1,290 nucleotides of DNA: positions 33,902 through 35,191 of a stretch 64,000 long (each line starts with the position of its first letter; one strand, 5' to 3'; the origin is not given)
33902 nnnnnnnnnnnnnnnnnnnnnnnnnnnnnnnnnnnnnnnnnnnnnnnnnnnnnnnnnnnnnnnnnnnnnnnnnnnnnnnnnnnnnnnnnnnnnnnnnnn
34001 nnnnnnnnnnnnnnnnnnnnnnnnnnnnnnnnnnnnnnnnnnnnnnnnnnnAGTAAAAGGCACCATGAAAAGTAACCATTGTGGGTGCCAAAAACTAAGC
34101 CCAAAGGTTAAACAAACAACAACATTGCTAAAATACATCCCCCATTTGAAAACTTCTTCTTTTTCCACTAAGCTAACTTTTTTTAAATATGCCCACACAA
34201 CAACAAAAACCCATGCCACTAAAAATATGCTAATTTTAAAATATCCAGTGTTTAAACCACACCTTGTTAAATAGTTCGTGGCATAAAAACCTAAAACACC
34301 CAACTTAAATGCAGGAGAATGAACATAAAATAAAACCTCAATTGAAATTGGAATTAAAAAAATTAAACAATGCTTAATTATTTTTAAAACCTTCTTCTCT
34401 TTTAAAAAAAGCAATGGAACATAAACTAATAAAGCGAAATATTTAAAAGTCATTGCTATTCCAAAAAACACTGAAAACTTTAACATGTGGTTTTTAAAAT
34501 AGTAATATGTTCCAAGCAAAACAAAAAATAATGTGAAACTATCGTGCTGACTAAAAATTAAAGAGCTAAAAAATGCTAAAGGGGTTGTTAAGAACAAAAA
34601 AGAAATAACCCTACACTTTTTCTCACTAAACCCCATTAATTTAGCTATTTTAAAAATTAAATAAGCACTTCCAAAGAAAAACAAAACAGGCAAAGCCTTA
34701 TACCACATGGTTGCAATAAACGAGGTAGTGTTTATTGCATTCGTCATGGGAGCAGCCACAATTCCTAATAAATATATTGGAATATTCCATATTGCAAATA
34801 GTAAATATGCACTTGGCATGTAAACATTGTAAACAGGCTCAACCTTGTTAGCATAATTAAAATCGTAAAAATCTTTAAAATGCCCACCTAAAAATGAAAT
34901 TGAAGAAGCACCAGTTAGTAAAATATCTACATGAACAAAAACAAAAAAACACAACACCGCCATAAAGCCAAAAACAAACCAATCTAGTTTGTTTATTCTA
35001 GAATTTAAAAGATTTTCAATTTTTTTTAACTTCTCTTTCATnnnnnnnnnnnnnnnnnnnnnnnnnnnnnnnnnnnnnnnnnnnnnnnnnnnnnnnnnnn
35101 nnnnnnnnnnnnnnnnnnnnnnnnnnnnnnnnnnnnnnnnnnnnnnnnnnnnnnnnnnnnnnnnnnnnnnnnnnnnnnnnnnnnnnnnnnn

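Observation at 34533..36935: ~490-bp tract with no visible differences shared by adjacent paralogs P1 and P2, next to diverged sequence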

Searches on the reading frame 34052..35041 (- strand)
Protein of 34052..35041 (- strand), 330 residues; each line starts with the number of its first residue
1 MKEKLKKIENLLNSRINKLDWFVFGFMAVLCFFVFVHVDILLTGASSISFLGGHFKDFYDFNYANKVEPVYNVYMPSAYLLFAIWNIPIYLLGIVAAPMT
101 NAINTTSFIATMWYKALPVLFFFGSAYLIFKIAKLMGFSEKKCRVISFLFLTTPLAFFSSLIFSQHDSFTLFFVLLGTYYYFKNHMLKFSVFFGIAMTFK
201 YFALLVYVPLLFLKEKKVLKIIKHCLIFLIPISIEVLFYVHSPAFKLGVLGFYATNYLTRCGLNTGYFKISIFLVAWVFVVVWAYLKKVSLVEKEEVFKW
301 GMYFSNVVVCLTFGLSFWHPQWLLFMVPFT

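Call 69: find_homologous_proteins(query=window:34052-35041:-, max_evalue=1e-30)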
Query window:34052-35041:- (330 aa): 32 proteins with E <= 1e-30 among 4431 candidates.
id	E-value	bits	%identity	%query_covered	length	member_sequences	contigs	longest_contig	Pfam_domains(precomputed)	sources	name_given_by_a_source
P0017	1.3e-94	336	51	98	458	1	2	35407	-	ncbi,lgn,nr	ncbi:MAG: hypothetical protein L0Y48_02095 [Fusobacteria bacterium]|nr:hypothetical protein [Fusobac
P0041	8.5e-91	323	48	100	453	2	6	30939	-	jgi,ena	-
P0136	3.4e-85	305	83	52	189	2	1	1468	-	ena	-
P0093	1.2e-83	300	48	100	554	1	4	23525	PF08481.17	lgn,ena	-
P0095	6.0e-83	297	47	99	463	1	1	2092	-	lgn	-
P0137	5.4e-81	291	48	94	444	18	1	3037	PF09594.17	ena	-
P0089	1.1e-79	287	47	100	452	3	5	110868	-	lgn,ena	-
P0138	1.8e-79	286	46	96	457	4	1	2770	-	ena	-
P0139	3.0e-76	275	44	98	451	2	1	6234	-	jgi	jgi:hypothetical protein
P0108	6.8e-73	264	46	94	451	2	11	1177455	-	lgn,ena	-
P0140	1.1e-71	260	43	100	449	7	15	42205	-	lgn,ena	-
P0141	1.2e-71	260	44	97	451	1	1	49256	PF09594.17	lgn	-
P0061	1.4e-71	260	44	99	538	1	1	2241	-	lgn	-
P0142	9.5e-71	257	42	99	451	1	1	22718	PF09594.17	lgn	-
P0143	2.2e-70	256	43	99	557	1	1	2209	PF09594.17,PF08481.17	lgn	-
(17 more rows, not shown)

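Call 70: find_encoding_contigs(protein=P0136, flank=5000)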
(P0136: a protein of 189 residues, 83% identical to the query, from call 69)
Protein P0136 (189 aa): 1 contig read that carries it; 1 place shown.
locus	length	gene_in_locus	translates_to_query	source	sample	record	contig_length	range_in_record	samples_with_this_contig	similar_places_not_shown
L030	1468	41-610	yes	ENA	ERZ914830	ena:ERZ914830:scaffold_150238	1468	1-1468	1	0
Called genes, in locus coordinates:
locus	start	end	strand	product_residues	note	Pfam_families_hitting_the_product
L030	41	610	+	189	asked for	-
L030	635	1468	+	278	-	?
